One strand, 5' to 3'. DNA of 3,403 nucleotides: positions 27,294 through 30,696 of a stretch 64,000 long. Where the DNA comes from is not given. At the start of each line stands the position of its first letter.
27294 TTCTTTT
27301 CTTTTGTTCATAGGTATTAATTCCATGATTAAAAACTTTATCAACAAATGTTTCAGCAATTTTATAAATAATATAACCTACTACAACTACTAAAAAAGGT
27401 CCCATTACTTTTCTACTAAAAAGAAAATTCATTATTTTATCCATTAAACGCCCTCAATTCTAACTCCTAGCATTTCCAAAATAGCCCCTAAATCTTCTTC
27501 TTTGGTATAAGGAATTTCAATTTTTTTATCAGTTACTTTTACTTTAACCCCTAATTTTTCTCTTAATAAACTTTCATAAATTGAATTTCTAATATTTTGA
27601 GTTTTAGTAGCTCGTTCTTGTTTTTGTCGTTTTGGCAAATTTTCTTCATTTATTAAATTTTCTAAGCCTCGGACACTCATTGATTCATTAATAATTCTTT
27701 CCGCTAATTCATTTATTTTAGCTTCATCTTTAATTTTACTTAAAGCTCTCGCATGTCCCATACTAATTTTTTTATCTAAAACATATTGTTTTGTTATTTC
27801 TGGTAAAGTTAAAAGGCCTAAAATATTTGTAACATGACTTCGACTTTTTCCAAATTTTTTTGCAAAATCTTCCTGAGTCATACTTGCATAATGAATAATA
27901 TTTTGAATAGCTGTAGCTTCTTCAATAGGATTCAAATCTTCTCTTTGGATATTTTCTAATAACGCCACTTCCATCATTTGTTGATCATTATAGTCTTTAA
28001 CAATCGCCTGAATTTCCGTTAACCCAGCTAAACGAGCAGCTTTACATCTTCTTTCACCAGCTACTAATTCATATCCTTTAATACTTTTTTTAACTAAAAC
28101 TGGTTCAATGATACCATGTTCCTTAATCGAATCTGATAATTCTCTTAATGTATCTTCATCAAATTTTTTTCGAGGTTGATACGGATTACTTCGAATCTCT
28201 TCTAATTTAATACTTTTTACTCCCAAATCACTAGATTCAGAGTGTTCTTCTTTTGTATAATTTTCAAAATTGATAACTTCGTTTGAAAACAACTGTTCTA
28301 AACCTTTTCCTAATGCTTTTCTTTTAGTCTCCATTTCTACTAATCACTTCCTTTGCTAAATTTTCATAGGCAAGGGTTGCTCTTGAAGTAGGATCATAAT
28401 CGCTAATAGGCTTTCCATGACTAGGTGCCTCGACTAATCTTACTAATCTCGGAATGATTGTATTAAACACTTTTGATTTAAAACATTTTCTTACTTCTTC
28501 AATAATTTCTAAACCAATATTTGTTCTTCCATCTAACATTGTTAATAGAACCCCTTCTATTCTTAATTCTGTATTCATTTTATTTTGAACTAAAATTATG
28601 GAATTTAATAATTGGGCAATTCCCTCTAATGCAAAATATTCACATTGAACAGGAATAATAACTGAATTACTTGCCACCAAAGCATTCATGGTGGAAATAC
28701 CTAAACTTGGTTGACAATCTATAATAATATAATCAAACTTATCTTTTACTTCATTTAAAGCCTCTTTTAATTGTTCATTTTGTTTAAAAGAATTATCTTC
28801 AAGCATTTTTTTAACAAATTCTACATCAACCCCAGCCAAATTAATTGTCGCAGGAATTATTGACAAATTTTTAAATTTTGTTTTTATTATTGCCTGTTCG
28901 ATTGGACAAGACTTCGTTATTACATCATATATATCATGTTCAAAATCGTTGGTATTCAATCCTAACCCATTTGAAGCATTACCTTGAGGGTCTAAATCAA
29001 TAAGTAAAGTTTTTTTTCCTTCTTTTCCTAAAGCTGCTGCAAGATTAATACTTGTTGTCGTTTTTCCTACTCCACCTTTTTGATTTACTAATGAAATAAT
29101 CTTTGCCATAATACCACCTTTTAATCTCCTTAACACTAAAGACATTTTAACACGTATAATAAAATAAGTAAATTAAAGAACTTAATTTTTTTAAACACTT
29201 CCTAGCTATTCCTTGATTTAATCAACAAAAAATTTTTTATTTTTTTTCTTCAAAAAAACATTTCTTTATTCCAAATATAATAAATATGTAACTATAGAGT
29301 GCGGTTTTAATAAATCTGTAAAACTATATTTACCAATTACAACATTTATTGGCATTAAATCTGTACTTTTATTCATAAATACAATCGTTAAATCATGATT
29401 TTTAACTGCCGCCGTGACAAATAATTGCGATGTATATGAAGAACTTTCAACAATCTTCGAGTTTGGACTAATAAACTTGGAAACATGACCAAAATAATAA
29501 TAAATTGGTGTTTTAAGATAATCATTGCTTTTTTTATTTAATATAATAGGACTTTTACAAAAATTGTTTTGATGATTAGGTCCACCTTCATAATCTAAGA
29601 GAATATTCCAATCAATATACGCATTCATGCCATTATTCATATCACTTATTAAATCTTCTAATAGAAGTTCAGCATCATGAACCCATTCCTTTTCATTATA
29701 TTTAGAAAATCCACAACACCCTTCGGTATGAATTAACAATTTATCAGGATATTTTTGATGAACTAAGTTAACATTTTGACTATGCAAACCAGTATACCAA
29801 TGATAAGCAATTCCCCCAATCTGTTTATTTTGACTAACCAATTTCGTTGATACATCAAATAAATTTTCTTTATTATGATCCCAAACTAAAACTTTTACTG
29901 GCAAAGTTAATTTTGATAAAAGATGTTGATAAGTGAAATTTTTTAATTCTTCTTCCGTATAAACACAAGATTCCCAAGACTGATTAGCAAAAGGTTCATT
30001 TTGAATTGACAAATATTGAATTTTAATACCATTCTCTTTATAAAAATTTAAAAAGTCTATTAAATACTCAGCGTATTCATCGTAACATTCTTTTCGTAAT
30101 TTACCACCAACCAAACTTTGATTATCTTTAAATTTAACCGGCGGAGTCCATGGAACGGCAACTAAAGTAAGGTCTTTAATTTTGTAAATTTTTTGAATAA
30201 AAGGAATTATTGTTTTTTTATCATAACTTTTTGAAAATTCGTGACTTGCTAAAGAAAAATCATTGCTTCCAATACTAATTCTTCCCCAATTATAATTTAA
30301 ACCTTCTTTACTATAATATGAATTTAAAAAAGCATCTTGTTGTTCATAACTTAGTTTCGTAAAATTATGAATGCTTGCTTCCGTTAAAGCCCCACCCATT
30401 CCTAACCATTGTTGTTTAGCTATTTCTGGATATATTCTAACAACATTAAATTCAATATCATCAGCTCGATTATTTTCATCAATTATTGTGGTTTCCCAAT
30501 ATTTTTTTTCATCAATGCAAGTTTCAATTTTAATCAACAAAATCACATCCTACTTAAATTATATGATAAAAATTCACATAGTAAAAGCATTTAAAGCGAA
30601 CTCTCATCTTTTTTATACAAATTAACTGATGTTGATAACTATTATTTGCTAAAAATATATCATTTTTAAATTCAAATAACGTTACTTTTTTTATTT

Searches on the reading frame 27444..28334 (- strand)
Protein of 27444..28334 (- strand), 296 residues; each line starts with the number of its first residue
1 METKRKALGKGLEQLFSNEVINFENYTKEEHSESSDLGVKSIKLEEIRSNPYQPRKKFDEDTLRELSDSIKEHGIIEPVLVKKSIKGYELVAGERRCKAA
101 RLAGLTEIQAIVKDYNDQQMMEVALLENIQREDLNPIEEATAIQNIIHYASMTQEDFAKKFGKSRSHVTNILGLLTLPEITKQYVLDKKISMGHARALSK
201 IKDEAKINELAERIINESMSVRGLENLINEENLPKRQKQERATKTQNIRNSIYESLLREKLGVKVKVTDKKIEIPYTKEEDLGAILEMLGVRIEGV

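Call 23: search_protein_families(library=pfam, proteins=[window:27444-28334:-], max_evalue=0.00001)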
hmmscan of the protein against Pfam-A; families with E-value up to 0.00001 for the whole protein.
window:27444-28334:- (296 aa): 2 families
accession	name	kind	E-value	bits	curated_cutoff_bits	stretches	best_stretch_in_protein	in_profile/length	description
PF17762.8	HTH_ParB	-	4.5e-34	117.1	22.6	1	132-231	1-100/102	ParB HTH domain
PF02195.25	ParB_N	-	9.2e-34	115.8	26.3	1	39-130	3-95/95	ParB N-terminal domain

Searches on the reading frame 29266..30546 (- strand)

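Call 23: search_protein_families(library=pfam, proteins=[window:29266-30546:-], max_evalue=0.00001)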
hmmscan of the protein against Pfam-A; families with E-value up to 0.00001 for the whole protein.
window:29266-30546:- (426 aa): 1 family
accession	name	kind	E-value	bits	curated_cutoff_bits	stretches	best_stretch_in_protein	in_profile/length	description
PF02055.22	Glyco_hydro_30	-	5.6e-48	164.1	23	1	49-359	3-348/348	Glycosyl hydrolase family 30 TIM-barrel domain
